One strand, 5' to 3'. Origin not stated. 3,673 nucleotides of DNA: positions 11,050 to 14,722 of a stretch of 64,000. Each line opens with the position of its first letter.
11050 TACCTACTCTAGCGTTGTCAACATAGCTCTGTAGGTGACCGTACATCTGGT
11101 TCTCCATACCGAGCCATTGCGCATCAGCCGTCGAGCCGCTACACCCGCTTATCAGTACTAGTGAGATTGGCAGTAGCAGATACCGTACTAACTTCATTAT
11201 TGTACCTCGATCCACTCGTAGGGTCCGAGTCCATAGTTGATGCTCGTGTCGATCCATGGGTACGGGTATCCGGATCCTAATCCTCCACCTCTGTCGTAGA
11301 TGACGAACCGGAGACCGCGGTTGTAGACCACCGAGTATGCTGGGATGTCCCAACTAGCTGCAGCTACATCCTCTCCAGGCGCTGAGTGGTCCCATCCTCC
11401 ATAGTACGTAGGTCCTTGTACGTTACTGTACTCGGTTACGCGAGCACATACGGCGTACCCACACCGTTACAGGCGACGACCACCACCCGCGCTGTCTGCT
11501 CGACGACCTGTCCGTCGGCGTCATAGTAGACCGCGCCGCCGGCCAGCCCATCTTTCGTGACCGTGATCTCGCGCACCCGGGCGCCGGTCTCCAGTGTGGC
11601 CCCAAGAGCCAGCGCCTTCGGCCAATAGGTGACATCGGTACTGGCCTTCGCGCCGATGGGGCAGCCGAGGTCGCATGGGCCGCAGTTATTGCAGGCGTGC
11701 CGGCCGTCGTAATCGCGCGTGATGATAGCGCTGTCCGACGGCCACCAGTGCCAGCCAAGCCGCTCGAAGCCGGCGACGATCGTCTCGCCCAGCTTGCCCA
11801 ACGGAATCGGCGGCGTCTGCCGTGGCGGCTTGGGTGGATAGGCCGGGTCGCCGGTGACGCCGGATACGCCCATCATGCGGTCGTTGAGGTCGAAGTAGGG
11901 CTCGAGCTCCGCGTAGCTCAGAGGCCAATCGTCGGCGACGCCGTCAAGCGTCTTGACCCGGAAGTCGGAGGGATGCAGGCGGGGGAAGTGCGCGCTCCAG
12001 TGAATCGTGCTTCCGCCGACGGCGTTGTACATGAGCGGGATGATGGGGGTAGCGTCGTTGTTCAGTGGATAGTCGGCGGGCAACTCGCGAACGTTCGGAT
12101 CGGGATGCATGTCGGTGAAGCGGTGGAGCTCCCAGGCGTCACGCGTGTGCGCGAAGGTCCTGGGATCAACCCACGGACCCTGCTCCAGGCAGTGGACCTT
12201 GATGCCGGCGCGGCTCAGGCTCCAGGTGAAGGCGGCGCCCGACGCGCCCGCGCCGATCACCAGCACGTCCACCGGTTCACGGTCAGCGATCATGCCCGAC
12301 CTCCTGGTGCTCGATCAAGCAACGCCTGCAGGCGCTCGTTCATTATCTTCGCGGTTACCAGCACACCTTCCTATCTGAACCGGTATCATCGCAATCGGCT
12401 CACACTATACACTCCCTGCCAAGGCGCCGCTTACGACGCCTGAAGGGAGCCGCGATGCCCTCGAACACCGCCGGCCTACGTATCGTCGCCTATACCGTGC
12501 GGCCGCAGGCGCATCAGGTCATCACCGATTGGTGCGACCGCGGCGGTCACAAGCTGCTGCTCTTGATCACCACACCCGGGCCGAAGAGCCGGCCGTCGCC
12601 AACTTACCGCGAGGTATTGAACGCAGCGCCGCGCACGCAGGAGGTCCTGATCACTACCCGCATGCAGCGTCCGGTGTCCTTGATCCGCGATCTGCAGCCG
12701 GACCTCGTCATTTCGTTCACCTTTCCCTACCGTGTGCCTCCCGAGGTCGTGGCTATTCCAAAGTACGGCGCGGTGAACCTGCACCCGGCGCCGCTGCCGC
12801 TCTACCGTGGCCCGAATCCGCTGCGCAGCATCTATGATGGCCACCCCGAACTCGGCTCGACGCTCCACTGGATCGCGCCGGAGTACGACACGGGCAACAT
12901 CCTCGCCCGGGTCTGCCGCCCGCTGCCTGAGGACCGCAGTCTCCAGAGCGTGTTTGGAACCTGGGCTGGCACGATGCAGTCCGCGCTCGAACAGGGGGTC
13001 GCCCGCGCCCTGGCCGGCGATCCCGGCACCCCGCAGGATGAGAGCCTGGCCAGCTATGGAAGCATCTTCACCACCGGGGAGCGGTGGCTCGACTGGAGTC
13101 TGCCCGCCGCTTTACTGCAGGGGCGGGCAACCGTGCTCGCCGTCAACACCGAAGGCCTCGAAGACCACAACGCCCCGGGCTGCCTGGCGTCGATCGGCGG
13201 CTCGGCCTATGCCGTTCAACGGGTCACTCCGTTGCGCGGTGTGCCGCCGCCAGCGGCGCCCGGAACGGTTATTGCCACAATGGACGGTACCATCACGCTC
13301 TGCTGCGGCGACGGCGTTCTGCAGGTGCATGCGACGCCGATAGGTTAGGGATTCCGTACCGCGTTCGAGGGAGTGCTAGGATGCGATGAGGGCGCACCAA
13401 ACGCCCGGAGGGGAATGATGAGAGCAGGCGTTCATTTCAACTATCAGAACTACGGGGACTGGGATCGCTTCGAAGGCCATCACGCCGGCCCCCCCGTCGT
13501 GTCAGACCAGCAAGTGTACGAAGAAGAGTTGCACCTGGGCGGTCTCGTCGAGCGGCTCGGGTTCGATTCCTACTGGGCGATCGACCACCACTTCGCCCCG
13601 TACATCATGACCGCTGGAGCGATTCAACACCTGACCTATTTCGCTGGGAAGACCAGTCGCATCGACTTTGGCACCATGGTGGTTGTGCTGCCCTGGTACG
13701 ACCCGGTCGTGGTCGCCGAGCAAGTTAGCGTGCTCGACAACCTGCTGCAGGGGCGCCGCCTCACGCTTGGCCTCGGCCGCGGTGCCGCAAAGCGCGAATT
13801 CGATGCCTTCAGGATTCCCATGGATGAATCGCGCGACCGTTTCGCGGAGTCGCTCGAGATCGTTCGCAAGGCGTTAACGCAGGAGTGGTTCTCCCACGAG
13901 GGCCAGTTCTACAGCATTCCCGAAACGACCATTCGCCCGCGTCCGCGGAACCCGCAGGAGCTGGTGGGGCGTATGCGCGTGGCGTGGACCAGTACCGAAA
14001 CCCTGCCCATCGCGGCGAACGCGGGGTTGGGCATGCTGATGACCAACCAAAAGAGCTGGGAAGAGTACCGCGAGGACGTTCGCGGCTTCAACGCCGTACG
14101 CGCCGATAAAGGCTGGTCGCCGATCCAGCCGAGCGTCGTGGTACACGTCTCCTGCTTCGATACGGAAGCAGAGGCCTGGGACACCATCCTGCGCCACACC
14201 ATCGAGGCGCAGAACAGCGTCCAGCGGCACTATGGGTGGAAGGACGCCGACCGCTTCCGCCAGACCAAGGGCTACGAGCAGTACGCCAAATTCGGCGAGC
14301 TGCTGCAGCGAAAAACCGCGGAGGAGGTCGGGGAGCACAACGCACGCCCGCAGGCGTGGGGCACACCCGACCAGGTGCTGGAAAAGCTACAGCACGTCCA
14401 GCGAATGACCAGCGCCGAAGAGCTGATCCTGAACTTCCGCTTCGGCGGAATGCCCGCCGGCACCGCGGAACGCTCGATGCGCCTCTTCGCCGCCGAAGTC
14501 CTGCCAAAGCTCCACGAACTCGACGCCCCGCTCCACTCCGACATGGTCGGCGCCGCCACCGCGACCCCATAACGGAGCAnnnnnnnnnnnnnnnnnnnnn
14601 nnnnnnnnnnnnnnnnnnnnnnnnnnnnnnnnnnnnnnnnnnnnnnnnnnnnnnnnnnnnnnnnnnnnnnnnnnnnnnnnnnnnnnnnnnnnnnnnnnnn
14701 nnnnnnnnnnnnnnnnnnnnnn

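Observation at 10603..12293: Phage-like DNA patch replaces the core of a GMC oxidoreductase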

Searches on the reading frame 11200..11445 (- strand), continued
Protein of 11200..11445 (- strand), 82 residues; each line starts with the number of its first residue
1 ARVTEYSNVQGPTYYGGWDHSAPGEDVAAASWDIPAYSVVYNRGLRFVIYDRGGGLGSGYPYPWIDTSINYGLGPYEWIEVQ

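Call 87: search_protein_families(library=phrogs, proteins=[P0008, P0003, P0012, P0014, P0015], max_evalue=1)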
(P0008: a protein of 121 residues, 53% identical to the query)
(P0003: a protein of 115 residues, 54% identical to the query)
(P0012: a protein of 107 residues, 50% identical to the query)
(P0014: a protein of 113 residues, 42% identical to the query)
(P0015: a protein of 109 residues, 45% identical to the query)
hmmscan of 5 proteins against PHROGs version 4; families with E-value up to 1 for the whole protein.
P0008 (121 aa): 2 families
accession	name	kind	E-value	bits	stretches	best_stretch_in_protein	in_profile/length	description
phrog_6631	-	unknown function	0.016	15.7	1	32-87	153-219/251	-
phrog_28744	-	unknown function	0.13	13.2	1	1-20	1-20/45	-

P0003 (115 aa): 0 families

P0012 (107 aa): 5 families
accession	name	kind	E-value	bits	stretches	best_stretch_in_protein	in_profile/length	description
phrog_6631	-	unknown function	6e-05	23.6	1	14-93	159-240/251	-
phrog_22529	-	unknown function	0.00035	21.2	1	36-93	78-136/148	-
phrog_2307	-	other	0.063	14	1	31-92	140-200/212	L-alanyl-D-glutamate peptidase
phrog_25245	-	unknown function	0.069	13.6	1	8-99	80-168/178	-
phrog_20590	-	other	0.17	12.4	1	44-93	185-233/242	peptidase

P0014 (113 aa): 3 families
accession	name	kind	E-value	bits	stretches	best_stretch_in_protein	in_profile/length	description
phrog_6631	-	unknown function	0.00027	21.5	1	30-89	172-234/251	-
phrog_20590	-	other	0.21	12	1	46-101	185-238/242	peptidase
phrog_22529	-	unknown function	0.37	11.4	1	44-85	86-126/148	-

P0015 (109 aa): 5 families
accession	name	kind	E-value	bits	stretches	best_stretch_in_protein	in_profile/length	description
phrog_6631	-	unknown function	0.00013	22.6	1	41-102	178-243/251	-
phrog_25245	-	unknown function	0.015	15.8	1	32-101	95-165/178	-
phrog_2307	-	other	0.1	13.3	1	51-98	154-201/212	L-alanyl-D-glutamate peptidase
phrog_22529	-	unknown function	0.12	13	1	50-96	88-134/148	-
phrog_20590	-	other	0.17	12.3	1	55-106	190-240/242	peptidase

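Call 88: search_protein_families(library=pfam, proteins=[P0010, P0011, P0012, P0013, P0014, P0015, P0009], max_evalue=1)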
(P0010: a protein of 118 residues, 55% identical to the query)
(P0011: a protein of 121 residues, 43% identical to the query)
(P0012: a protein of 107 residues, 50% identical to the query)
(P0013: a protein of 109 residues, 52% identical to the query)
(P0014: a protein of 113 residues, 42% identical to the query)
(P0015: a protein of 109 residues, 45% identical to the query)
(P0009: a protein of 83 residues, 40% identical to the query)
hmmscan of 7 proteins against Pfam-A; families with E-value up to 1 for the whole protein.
P0010 (118 aa): 0 families

P0011 (121 aa): 0 families

P0012 (107 aa): 0 families

P0013 (109 aa): 0 families

P0014 (113 aa): 0 families

P0015 (109 aa): 0 families

P0009 (83 aa): 0 families

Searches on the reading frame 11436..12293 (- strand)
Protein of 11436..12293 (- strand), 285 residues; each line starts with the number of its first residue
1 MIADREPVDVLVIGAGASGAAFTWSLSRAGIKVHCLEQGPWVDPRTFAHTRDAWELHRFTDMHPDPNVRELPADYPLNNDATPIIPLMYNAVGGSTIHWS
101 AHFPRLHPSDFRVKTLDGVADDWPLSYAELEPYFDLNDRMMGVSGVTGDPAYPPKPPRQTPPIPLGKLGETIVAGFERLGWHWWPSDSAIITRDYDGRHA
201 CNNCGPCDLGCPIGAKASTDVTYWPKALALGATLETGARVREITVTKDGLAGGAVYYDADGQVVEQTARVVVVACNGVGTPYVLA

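Call 4: search_protein_families(library=pfam, proteins=[window:11436-12293:-], max_evalue=0.1)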
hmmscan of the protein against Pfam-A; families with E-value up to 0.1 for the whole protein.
window:11436-12293:- (285 aa): 15 families
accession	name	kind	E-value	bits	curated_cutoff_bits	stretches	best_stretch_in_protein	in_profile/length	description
PF00732.25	GMC_oxred_N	-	5.2e-13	49.7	23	1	168-284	86-197/218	GMC oxidoreductase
PF01266.30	DAO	-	9.6e-08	32.4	27.9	1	9-42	1-34/353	FAD dependent oxidoreductase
PF13450.12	NAD_binding_8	-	6e-06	26.9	21.9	1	12-41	1-30/68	NAD(P)-binding Rossmann-like domain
PF00890.30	FAD_binding_2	-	2.9e-05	23.9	20.4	1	9-40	1-32/414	FAD binding domain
PF01494.25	FAD_binding_3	-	0.00013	21.7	22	1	8-42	2-36/349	FAD binding domain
PF07992.20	Pyr_redox_2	-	0.0023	17.8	26.1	1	7-58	142-192/291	Pyridine nucleotide-disulphide oxidoreductase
PF02558.23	ApbA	-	0.0082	16.2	22.2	1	10-39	1-30/150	Ketopantoate reductase PanE/ApbA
PF05834.18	Lycopene_cycl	-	0.0087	15.6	23.4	1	9-56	1-46/380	Lycopene cyclase protein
PF00070.33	Pyr_redox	-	0.018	16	22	0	10-42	2-34/82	Pyridine nucleotide-disulphide oxidoreductase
PF01134.28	GIDA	-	0.04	13.4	22.1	1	9-36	1-28/391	Glucose inhibited division protein A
PF03486.20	HI0933_like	-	0.045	13.6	50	0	9-39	2-32/244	HI0933-like protein Rossmann domain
PF01946.23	Thi4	-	0.062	13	26.2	1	8-38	18-49/235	Thi4 family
PF13237.11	Fer4_10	-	0.081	13.3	25.5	0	198-221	6-22/53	4Fe-4S dicluster domain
PF12831.13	FAD_oxidored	-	0.083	12.6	27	0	9-42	1-34/416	FAD dependent oxidoreductase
PF09995.15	MPAB_Lcp_cat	-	0.087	13.3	23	0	39-90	140-196/231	ER-bound oxygenase mpaB/B'/Rubber oxygenase, catalytic domain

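Call 9: find_related_loci(query=window:11436-12293:-, collection=genome_contigs, flank=6000)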
Query window:11436-12293:- (285 aa) in genome_contigs; peptide patterns used: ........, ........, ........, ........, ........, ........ (x = any residue, [..] = any of these).
600 stretches matched a pattern (row limit reached: there are more); 585 encode a relative of the query (tblastn E <= 1e-3); the best 80 are kept; 80 distinct loci.
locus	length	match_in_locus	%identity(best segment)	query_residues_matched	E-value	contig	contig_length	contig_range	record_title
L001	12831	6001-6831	75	8-284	3e-147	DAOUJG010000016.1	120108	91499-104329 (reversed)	MAG TPA_asm: Dehalococcoidia bacterium isolate S32_251 k113_1276976, whole genome shotgun sequence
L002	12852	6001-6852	73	1-284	7e-146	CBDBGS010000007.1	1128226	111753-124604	MAG: Dehalococcoidia bacterium isolate 0450fea2-616e-4c1e-92ac-d4367affb7b6 genome assembly, contig: contig_7, whole gen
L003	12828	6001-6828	75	9-284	2e-145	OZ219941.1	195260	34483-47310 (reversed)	MAG: Dehalococcoidia bacterium isolate d5105c1e-37dd-4811-a55b-ed3c3c49e222 genome assembly, chromosome: 15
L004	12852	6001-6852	71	1-284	4e-141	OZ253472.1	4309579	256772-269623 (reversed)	MAG: Dehalococcoidia bacterium isolate 530a8394-237e-405c-b316-5e5b388c5070 genome assembly, chromosome: 1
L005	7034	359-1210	70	1-284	2e-140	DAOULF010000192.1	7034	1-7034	MAG TPA_asm: Dehalococcoidia bacterium isolate S8_384 322082, whole genome shotgun sequence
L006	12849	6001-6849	73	1-284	8e-140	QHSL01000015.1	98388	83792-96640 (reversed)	MAG: Candidatus Rokuibacteriota bacterium isolate AR31 14_1009_16_40cm_scaffold_1510_curated, whole genome shotgun seque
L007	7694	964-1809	70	4-284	5e-138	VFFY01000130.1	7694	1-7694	MAG: SAR202 cluster bacterium isolate OSU_TB12 TB12_130, whole genome shotgun sequence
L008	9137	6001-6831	75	8-284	6e-137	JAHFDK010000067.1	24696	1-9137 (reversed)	MAG: Candidatus Rokuibacteriota bacterium isolate nzgw243 NODE_300_length_24697_cov_14.524943, whole genome shotgun sequ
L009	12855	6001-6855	68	1-284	3e-136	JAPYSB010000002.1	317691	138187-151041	MAG: Dehalococcoidia bacterium isolate PW3.metabat2.87 PW3_12_length_317691_cov_13.075936, whole genome shotgun sequence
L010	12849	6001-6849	68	2-284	4e-136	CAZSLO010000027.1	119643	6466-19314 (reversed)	MAG TPA_asm: uncultured Dehalococcoidia bacterium isolate SRP092796_co2_737 genome assembly, contig: k141_3996084, whole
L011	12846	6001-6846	68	4-284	1e-135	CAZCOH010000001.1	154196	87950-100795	MAG TPA_asm: uncultured Dehalococcoidia bacterium isolate binchicken_co46_701 genome assembly, contig: NODE_110_length_1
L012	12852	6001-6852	70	1-284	3e-135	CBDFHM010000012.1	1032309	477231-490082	MAG: Dehalococcoidia bacterium isolate 50d174fe-4397-490d-ac01-47ab85389e19 genome assembly, contig: contig_12, whole ge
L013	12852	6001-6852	71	1-284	2e-135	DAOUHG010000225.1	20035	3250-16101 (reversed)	MAG TPA_asm: Dehalococcoidia bacterium isolate S1_7 k129_523898, whole genome shotgun sequence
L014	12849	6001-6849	74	2-284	1e-134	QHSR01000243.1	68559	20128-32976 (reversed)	MAG: Candidatus Rokuibacteriota bacterium isolate AR26 14_1009_13_40cm_scaffold_358_curated, whole genome shotgun sequen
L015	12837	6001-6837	73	6-284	7e-135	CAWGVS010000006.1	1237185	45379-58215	MAG: uncultured Candidatus Rokubacteria bacterium isolate MFD02242.bin.2.73 genome assembly, contig: contig_6120, whole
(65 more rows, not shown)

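Call 24: find_related_loci(query=window:11436-12293:-, collection=metagenome_contigs, flank=4000)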
Query window:11436-12293:- (285 aa) in metagenome_contigs; peptide patterns used: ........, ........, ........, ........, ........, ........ (x = any residue, [..] = any of these).
600 stretches matched a pattern (row limit reached: there are more); 589 encode a relative of the query (tblastn E <= 1e-3); the best 80 are kept; 80 distinct loci.
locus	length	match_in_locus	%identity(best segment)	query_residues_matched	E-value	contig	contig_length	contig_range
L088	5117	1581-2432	76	1-284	2e-152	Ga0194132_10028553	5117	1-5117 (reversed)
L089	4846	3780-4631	74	1-284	3e-148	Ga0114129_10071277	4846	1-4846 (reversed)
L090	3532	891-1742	72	1-284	1e-149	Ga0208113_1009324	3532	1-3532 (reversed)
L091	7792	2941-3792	74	1-284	2e-143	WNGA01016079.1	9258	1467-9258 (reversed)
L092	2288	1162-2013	74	1-284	4e-152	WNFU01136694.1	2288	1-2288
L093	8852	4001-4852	73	1-284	2e-142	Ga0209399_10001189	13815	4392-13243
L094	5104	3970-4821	74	1-284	9e-143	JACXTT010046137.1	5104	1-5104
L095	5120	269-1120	73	1-284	2e-138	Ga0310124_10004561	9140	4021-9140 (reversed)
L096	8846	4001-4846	70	4-284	4e-138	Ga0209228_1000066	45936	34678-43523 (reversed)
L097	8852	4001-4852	72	1-284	6e-138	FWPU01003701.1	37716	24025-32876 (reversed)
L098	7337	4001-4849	75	2-284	6e-138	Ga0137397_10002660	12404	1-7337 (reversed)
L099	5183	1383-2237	68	1-284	1e-138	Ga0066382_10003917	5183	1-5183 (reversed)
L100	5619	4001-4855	68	1-284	8e-137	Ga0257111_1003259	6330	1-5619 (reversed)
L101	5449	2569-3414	68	4-284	1e-136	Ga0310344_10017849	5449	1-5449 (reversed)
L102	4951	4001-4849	74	2-284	1e-135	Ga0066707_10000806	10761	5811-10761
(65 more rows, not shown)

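Call 70: list_cluster_members(proteins=[window:11439-12293:-, window:10606-10758:-, window:10166-10606:-])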
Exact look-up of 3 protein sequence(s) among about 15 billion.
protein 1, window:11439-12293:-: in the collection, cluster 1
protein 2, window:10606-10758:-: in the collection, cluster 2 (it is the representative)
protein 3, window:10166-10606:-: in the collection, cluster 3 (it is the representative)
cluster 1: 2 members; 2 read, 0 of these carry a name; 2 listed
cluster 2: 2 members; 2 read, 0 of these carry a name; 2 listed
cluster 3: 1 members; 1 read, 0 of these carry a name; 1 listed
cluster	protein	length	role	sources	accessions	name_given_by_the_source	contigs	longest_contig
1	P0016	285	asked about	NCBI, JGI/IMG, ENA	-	-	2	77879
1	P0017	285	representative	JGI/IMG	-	-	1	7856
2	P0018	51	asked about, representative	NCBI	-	-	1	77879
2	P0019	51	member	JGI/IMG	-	-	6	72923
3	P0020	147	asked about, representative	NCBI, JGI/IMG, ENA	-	-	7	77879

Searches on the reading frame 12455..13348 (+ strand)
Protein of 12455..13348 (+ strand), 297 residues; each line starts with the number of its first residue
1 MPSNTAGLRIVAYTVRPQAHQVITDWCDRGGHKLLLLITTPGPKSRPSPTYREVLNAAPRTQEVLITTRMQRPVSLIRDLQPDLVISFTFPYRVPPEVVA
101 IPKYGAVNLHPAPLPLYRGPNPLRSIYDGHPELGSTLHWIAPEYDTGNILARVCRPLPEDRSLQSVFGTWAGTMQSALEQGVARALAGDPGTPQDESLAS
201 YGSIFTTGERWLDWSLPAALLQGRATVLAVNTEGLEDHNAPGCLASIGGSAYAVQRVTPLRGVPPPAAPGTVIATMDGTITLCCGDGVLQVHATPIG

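Call 29: search_protein_families(library=pfam, proteins=[window:12455-13348:+], max_evalue=0.00001)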
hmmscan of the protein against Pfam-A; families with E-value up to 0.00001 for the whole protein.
window:12455-13348:+ (297 aa): 1 family
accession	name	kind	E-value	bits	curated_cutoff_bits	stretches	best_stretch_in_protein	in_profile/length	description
PF00551.24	Formyl_trans_N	-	2e-13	50.9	26.1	1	73-157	71-156/181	Formyl transferase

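Call 71: find_encoding_contigs(protein=window:12455-13348:+, flank=3000, max_places=10)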
Protein window:12455-13348:+ (297 aa): 16 contigs read that carry it; 10 places shown.
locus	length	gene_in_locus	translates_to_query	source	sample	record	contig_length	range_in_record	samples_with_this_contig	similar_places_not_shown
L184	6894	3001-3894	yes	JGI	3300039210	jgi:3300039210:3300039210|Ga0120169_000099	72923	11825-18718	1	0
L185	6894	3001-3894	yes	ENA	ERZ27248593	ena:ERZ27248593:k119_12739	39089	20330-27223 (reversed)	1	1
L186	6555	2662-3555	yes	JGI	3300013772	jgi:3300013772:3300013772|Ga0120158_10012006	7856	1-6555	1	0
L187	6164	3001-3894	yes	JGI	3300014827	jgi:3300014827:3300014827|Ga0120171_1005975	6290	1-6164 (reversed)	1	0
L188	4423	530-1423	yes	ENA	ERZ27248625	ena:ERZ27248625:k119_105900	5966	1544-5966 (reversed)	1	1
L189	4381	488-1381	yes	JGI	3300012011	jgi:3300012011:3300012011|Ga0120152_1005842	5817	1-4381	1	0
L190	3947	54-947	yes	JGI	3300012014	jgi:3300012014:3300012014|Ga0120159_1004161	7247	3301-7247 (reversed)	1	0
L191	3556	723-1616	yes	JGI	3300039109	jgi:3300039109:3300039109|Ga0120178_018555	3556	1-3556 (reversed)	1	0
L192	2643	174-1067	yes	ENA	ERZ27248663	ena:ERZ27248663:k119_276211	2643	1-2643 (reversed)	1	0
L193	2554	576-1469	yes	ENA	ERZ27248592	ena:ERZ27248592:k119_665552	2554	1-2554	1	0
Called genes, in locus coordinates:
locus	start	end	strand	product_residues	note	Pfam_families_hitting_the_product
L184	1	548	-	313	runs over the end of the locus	PF00296:Bac_luciferase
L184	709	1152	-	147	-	-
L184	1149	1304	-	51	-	PF05199:GMC_oxred_C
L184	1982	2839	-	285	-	PF00732:GMC_oxred_N, PF01266:DAO (faint), PF13450:NAD_binding_8 (weak)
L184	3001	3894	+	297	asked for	PF00551:Formyl_trans_N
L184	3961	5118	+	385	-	PF00296:Bac_luciferase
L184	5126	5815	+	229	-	-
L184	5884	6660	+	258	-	PF01738:DLH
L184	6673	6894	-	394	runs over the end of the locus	PF01425:Amidase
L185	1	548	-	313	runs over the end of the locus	PF00296:Bac_luciferase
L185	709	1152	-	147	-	-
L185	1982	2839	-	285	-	PF00732:GMC_oxred_N, PF01266:DAO (faint), PF13450:NAD_binding_8 (weak)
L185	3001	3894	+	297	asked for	PF00551:Formyl_trans_N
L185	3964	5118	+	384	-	PF00296:Bac_luciferase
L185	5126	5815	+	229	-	-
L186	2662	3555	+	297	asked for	PF00551:Formyl_trans_N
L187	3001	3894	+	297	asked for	PF00551:Formyl_trans_N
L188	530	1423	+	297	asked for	PF00551:Formyl_trans_N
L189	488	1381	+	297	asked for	PF00551:Formyl_trans_N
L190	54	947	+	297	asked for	PF00551:Formyl_trans_N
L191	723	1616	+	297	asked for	PF00551:Formyl_trans_N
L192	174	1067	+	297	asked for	PF00551:Formyl_trans_N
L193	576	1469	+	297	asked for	PF00551:Formyl_trans_N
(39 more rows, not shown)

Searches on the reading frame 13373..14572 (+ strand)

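Call 29: search_protein_families(library=pfam, proteins=[window:13373-14572:+], max_evalue=0.00001)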
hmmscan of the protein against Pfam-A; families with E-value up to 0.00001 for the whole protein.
window:13373-14572:+ (399 aa): 1 family
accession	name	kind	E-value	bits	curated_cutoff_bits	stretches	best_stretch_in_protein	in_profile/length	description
PF00296.26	Bac_luciferase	-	2.2e-56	191.9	27.9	1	39-345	12-310/314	Luciferase-like monooxygenase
